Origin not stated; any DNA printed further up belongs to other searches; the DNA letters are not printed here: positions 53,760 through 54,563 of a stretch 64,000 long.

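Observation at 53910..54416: Phage-encoded small (p)ppGpp hydrolase (SpoT/Mesh1-type HD domain)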

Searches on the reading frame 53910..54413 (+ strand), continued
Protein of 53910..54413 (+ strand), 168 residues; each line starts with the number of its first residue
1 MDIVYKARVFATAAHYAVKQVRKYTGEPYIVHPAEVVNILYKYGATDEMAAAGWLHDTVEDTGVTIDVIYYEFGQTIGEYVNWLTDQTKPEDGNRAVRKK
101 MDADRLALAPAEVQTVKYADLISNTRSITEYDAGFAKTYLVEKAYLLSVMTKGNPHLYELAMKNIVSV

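Call 25: get_annotated_region(hit=H6, flank=3000)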
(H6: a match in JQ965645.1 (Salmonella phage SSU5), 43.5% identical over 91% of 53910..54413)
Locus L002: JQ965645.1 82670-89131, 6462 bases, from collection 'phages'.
description: Salmonella phage SSU5, complete genome.
organism: Salmonella phage SSU5 (NCBI taxid 1177632)
taxonomy: Viruses; Duplodnaviria; Heunggongvirae; Uroviricota; Caudoviricetes
host: Salmonella enterica subsp. enterica serovar Typhimurium strain LT2; source: -; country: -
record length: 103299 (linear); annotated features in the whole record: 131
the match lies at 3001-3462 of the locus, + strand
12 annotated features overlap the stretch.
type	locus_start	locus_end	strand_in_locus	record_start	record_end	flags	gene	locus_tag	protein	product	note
CDS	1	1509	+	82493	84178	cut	-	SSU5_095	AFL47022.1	putative DNA modification methylase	-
CDS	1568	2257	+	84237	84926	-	-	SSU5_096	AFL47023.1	hypothetical protein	-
CDS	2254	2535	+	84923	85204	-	-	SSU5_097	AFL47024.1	putative Eaa protein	-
CDS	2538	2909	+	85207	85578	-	-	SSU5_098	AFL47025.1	hypothetical protein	-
CDS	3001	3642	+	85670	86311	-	-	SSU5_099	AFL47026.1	putative guanosine polyphosphate pyrophospho hydrolase/synthetase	-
CDS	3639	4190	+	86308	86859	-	-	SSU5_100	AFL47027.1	hypothetical protein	-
CDS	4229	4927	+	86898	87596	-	-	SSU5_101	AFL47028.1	hypothetical protein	-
CDS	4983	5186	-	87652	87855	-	-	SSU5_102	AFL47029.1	putative selenium-binding protein YdfZ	-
CDS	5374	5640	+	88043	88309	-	-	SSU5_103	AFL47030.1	hypothetical protein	-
CDS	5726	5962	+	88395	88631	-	-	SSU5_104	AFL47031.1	hypothetical protein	-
CDS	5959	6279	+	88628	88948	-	-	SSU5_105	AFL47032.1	hypothetical protein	-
CDS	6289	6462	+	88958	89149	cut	-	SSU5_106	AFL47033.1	hypothetical protein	-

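Call 26: get_annotated_region(hit=H1, flank=3000)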
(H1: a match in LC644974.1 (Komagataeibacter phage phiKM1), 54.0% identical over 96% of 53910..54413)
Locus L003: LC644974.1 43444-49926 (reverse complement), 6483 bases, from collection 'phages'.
description: Komagataeibacter phage phiKM1 DNA, complete genome.
organism: Komagataeibacter phage phiKM1 (NCBI taxid 2860317)
taxonomy: Viruses; Duplodnaviria; Heunggongvirae; Uroviricota; Caudoviricetes
host: Komagataeibacter maltaceti NBRC 14815; source: -; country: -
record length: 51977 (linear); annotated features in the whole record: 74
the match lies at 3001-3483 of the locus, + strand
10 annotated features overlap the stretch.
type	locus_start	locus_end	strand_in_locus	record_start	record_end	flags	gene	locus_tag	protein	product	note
CDS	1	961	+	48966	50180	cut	-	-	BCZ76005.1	integrase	PhiKM1_730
CDS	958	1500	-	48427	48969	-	-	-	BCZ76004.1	hypothetical protein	PhiKM1_720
CDS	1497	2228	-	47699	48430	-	-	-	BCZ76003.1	hypothetical protein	PhiKM1_710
CDS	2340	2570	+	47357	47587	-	-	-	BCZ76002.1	toxin HicA-like protein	PhiKM1_700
CDS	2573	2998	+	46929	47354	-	ydcQ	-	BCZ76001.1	antitoxin HicB-like protein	PhiKM1_690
CDS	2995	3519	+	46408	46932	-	-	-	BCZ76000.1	(p)ppGpp synthetase, RelA/SpoT family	PhiKM1_680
CDS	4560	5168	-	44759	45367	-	-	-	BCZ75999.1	hypothetical protein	PhiKM1_670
CDS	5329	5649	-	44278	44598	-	-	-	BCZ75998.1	hypothetical protein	PhiKM1_660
CDS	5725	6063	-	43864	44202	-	-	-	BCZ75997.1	hypothetical protein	PhiKM1_650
CDS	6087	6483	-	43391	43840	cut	-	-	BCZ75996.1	hypothetical protein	PhiKM1_640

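Call 27: get_annotated_region(hit=H3, flank=3000)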
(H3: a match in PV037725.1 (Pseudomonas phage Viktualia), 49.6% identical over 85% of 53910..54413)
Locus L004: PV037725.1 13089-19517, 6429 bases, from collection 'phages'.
description: Pseudomonas phage Viktualia, complete genome.
organism: Pseudomonas phage Viktualia (NCBI taxid 3395522)
taxonomy: Viruses
host: Pseudomonas syringae; source: -; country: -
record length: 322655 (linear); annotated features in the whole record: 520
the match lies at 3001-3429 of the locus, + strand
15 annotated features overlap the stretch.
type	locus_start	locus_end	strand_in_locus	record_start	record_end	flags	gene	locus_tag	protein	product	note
CDS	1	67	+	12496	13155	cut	-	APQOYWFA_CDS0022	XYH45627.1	DprA-like DNA recombination-mediator protein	-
CDS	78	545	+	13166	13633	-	-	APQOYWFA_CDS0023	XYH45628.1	hypothetical protein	-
CDS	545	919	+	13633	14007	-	-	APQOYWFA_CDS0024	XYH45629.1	hypothetical protein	-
CDS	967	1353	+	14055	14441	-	-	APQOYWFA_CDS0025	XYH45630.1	endonuclease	-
CDS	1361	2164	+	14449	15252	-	-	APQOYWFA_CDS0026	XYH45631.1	tRNA-His guanylyltransferase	-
CDS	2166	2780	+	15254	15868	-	-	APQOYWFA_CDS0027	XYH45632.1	hypothetical protein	-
CDS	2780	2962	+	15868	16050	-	-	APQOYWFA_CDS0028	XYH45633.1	hypothetical protein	-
CDS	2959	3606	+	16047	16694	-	-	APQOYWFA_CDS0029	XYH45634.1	metal-dependent phosphohydrolase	-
CDS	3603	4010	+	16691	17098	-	-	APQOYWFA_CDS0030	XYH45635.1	hypothetical protein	-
CDS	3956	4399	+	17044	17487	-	-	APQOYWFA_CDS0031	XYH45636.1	hypothetical protein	-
CDS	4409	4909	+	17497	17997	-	-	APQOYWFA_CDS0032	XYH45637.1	hypothetical protein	-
CDS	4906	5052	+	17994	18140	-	-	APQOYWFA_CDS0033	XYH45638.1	hypothetical protein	-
CDS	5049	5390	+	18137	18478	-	-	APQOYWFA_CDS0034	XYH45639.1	hypothetical protein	-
CDS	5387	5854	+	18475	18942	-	-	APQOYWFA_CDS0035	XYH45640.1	hypothetical protein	-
CDS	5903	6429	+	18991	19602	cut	-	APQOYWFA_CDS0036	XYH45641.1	dCTP deaminase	-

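Call 31: search_protein_families(library=padloc, proteins=[window:53910-54413:+], max_evalue=0.01)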
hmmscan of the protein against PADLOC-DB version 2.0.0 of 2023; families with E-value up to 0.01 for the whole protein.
window:53910-54413:+ (168 aa): 0 families

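Call 33: predict_structure(alignment_id=A1)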
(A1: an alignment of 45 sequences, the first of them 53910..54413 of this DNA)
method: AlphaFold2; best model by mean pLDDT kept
length: 168 residues; sequences in the alignment: 45
mean_pLDDT: 94.8   pTM: 0.90
mean pLDDT of the five models: 94.8, 94.7, 94.4, 93.5, 93.0
residues with pLDDT >= 90: 144; 70-90: 21; 50-70: 3; < 50: 0
segments of 3 or more residues with pLDDT < 50: none
pLDDT, mean of each block of 10 residues (from residue 1): 95 98 92 98 97 98 98 99 96 95 97 98 90 88 93 96 81
secondary structure, 60 per line:
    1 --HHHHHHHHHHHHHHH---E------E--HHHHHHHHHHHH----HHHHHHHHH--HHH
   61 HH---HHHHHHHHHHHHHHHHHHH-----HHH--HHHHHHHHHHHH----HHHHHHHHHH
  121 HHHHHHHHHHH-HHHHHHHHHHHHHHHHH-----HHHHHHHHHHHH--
elements in order: H3-17 H31-42 H47-55 H58-62 H66-84 H95-106 H111-131 H133-149 H155-166

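Call 36: fold_search(model_id=the predicted structure, library=pdb)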
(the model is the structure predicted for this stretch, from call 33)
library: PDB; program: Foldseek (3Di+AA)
matches with E <= 10: 204; with E <= 0.001: 43
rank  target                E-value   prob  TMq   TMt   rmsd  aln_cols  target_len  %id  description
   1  7qoe                  1.3e-06  1.00  0.80  0.73   3.1       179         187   26  Structure of a small alarmone hydrolase from Leptospira levettii (released 2022-07-13)
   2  5vxa_A                1.5e-06  1.00  0.86  0.82   2.1       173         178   28  Structure of the human Mesh1-NADPH complex (released 2018-05-23)
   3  9chy_A                1.7e-06  1.00  0.87  0.82   2.0       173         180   28  Crystal structure of the human MESH1 (D66K)-PAPS complex (released 2025-12-10)
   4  3nr1_A                2.0e-06  1.00  0.88  0.83   1.9       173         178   27  A metazoan ortholog of SpoT hydrolyzes ppGpp and plays a role in starvation responses (released 2010-09-08)
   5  9chy_B                2.0e-06  1.00  0.87  0.81   2.1       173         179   28  Crystal structure of the human MESH1 (D66K)-PAPS complex (released 2025-12-10)
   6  3nqw_A                6.3e-06  1.00  0.87  0.82   2.1       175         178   22  A metazoan ortholog of SpoT hydrolyzes ppGpp and plays a role in starvation responses (released 2010-09-08)
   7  7qod_B                8.7e-06  1.00  0.85  0.79   2.5       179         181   22  Native structure of a small alarmone hydrolase (RelH) from Corynebacterium glutamicum (released 2022-07-13)
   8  6yvc_A                9.1e-06  1.00  0.82  0.79   3.0       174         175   25  Crystal structure of the small alarmone hydrolase (SAH) of Pseudomonas aeruginosa (released 2021-05-12)
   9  6yvc_B                1.1e-05  1.00  0.82  0.80   2.7       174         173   25  Crystal structure of the small alarmone hydrolase (SAH) of Pseudomonas aeruginosa (released 2021-05-12)
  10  7qod_A                1.1e-05  1.00  0.85  0.75   2.6       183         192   22  Native structure of a small alarmone hydrolase (RelH) from Corynebacterium glutamicum (released 2022-07-13)
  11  6s2t                  1.2e-05  1.00  0.71  0.36   5.2       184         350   27  Structure of the N-terminal catalytic region of T. thermophilus Rel bound to ppGpp (released 2020-07-08)
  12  6z3o_AAA              1.3e-05  1.00  0.83  0.78   3.1       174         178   25  The E74Q mutant of Small Alarmone Hydrolase SAH from Pseudomonas aeruginosa PAO1 (released 2021-01-27)
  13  6z3n_AAA              1.3e-05  1.00  0.79  0.76   3.3       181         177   24  Apo Structure of a Hydrolase from Pseudomonas aeruginosa PAO1 (released 2021-06-09)
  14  7qoc_B                1.7e-05  1.00  0.84  0.76   2.6       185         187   23  Se-Met derivative structure of a small alarmone hydrolase (RelH) from Corynebacterium glutamicum (released 2022-07-13)
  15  6yvc_C                1.8e-05  1.00  0.81  0.78   3.2       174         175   25  Crystal structure of the small alarmone hydrolase (SAH) of Pseudomonas aeruginosa (released 2021-05-12)
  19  6yvc_D                2.4e-05  1.00  0.81  0.79   2.8       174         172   26  Crystal structure of the small alarmone hydrolase (SAH) of Pseudomonas aeruginosa (released 2021-05-12)
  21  1vj7_B                2.6e-05  1.00  0.62  0.35   5.7       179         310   27  Crystal structure of the bifunctional catalytic fragment of RelSeq, the RelA/SpoT homolog from Streptococcus equisimil (released 2004-05-04)
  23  1vj7_A                3.6e-05  1.00  0.61  0.34   5.1       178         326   31  Crystal structure of the bifunctional catalytic fragment of RelSeq, the RelA/SpoT homolog from Streptococcus equisimil (released 2004-05-04)
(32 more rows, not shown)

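Call 42: find_encoding_contigs(protein=P0031, flank=6000, max_places=2)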
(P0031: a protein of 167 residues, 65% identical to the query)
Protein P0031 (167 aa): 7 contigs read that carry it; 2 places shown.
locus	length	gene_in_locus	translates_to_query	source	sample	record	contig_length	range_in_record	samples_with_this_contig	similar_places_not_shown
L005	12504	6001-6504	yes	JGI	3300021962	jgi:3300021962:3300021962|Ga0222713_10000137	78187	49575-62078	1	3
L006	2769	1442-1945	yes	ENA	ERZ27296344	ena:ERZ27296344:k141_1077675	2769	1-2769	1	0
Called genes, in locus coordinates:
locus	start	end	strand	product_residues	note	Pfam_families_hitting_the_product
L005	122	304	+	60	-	-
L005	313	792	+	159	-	-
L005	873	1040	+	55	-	-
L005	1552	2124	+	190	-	-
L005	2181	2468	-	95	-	-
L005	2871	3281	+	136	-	-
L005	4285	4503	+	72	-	-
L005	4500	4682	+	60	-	-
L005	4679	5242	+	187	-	PF00782:DSPc (weak), PF22784:PTP-SAK (weak), PF22785:Tc-R-P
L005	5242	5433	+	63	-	-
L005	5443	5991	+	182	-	PF12850:Metallophos_2 (weak)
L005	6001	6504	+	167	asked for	PF13328:HD_4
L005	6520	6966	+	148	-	PF13671:AAA_33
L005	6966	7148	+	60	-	-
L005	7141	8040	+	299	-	PF09511:RNA_lig_T4_1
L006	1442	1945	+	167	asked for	PF13328:HD_4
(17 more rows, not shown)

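Call 43: find_encoding_contigs(protein=P0059, flank=6000, max_places=2)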
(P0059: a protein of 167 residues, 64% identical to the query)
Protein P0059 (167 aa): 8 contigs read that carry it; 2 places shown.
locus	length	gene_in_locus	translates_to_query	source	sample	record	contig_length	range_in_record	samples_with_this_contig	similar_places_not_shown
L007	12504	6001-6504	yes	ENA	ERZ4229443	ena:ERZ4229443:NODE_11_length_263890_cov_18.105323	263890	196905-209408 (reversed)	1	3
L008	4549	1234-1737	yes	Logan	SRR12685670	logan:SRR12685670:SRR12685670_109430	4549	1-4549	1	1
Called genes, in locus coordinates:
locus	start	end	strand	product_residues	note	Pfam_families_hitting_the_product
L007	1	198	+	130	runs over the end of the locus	-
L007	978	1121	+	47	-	-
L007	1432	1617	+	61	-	-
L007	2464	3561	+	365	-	PF04055:Radical_SAM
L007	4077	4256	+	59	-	-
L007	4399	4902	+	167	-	PF22785:Tc-R-P (weak)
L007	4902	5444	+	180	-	-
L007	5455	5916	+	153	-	PF13671:AAA_33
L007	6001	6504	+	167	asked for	PF13328:HD_4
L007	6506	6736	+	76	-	-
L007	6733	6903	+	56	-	-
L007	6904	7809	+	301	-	PF09511:RNA_lig_T4_1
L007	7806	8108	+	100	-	-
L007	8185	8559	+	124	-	PF00472:RF-1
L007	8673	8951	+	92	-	-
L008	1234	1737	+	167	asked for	PF13328:HD_4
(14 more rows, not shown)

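Call 44: find_encoding_contigs(protein=P0005, flank=6000, max_places=2)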
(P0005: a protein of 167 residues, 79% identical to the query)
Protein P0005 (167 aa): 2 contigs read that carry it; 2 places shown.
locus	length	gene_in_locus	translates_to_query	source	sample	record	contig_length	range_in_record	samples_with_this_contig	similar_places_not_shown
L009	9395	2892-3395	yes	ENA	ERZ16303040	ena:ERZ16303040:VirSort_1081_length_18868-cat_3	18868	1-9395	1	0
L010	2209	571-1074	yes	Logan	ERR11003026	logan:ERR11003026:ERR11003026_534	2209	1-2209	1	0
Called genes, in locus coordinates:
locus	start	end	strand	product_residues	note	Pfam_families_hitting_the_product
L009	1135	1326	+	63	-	-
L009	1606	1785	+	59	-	-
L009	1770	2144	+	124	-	-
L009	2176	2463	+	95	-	-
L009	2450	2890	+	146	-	-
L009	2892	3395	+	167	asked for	PF13328:HD_4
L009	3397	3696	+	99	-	-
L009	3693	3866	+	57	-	-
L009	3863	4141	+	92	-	-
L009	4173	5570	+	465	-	PF01068:DNA_ligase_A_M (weak)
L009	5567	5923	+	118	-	PF25708:Phage_T7_Gp5_9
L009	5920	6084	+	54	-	-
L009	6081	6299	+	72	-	-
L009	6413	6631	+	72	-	-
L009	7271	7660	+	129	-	-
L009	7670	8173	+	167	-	-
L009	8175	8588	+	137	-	-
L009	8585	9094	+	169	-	-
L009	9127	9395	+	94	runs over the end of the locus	-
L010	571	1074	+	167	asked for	PF13328:HD_4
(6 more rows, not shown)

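Call 48: find_related_loci(query=A1, collection=viral_contigs, flank=6000)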
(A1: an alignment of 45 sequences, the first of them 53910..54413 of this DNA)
Query A1 (168 aa) in viral_contigs; peptide patterns used: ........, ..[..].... (x = any residue, [..] = any of these).
599 stretches matched a pattern (row limit reached: there are more); 465 encode a relative of the query (tblastn E <= 1e-3); the best 80 are kept; 80 distinct loci.
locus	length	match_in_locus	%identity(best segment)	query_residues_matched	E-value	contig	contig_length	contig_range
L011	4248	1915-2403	64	1-163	4e-67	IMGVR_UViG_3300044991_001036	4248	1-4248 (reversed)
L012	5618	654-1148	64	1-165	3e-66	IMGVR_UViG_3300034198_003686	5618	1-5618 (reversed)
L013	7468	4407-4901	65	1-165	5e-65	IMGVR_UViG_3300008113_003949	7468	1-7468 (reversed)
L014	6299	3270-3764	62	1-165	2e-64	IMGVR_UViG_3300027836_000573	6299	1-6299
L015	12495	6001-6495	67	1-165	2e-64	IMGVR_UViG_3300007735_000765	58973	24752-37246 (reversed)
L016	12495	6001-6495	65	1-165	5e-64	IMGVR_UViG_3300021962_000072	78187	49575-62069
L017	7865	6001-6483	65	1-161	4e-64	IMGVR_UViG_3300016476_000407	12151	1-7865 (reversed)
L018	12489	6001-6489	64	1-163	6e-64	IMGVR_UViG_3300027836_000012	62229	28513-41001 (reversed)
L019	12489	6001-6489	64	1-163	6e-64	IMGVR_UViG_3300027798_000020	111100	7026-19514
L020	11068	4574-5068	65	1-165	8e-63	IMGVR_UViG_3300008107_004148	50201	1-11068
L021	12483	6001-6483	62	1-161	1e-62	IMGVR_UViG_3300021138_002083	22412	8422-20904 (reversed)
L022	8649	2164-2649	62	1-161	3e-62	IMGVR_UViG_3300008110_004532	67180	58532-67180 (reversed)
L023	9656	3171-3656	62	1-161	3e-62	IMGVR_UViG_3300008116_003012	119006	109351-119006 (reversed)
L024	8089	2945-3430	62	1-161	3e-62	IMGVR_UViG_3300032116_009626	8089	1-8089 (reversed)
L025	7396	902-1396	61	1-165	2e-61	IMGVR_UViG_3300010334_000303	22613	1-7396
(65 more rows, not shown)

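Call 57: get_annotated_region(hit=H2, flank=4000)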
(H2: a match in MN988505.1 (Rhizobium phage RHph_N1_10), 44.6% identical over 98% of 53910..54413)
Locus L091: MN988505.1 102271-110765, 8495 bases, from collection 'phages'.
description: Rhizobium phage RHph_N1_10, complete genome.
organism: Rhizobium phage RHph_N1_10 (NCBI taxid 2509740)
taxonomy: Viruses; Duplodnaviria; Heunggongvirae; Uroviricota; Caudoviricetes
host: Rhizobium phaseoli N1_10; source: agricultural lands; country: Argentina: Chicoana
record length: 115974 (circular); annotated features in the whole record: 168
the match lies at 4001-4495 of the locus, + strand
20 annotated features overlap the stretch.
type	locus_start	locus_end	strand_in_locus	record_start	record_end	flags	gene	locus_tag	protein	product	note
CDS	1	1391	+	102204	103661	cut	-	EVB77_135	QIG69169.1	RNA-splicing ligase protein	RNA-splicing ligase RtcB protein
CDS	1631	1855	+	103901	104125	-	-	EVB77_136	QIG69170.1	hypothetical protein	-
CDS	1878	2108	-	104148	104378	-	-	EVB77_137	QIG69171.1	hypothetical protein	-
CDS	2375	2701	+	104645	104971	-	-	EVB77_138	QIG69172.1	hypothetical protein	-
CDS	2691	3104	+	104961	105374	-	-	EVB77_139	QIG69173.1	hypothetical protein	-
CDS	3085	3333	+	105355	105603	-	-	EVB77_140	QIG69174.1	hypothetical protein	-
CDS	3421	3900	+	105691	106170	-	-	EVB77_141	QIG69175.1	hypothetical protein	-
CDS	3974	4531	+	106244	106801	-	-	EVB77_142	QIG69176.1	putative metal-dependent phosphohydrolase protein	-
CDS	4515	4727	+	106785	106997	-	-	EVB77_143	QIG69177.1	hypothetical protein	-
CDS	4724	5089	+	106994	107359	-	-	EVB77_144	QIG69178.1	hypothetical protein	-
CDS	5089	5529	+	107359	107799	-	-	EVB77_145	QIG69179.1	DUF3768 domain-containing protein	-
CDS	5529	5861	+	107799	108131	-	-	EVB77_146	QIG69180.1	hypothetical protein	-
CDS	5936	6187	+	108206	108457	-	-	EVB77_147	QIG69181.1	hypothetical protein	-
CDS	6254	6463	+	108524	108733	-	-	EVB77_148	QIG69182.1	hypothetical protein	-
CDS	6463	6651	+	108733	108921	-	-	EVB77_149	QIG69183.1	hypothetical protein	-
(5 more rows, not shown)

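Call 58: get_annotated_region(hit=H5, flank=4000)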
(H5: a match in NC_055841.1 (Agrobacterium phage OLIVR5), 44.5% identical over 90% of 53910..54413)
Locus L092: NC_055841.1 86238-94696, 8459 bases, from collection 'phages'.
description: Agrobacterium phage OLIVR5, complete genome.
organism: Agrobacterium phage OLIVR5 (NCBI taxid 2723773)
taxonomy: Viruses; Duplodnaviria; Heunggongvirae; Uroviricota; Caudoviricetes; Pootjesviridae; Heverleevirus; Heverleevirus OLIVR5
host: Rhizogenic Agrobacterium biovar 1 ST15.13/095; source: waste water; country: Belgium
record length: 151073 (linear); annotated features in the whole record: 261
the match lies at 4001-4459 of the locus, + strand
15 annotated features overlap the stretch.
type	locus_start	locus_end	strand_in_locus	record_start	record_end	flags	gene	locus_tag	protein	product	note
CDS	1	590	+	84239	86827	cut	-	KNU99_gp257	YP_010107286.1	baseplate hub subunit and tail lysozyme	-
CDS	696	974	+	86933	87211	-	-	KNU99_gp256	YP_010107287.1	hypothetical protein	-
CDS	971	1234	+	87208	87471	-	-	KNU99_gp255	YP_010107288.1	hypothetical protein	-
CDS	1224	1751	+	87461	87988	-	-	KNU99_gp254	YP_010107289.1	hypothetical protein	-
CDS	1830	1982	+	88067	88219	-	-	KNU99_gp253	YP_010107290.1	hypothetical protein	-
CDS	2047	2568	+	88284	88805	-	-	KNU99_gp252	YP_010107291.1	hypothetical protein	-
CDS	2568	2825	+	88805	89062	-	-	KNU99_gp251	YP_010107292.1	hypothetical protein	-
CDS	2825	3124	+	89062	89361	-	-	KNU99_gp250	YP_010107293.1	hypothetical protein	-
CDS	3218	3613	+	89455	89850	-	-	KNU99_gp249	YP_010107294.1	hypothetical protein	-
CDS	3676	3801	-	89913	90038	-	-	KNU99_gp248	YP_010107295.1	hypothetical protein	-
CDS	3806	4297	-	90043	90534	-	-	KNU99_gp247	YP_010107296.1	bifunctional (p)ppGpp synthetase/guanosine-3',5'-bis(diphosphate) 3'-pyrophosphohydrolase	-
CDS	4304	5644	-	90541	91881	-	-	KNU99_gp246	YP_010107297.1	ssDNA binding protein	-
CDS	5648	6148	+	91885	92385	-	-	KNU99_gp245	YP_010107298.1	ssDNA binding protein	-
CDS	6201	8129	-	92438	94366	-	-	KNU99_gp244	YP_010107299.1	hypothetical protein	-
CDS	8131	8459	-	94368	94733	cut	-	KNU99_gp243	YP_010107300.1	hypothetical protein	-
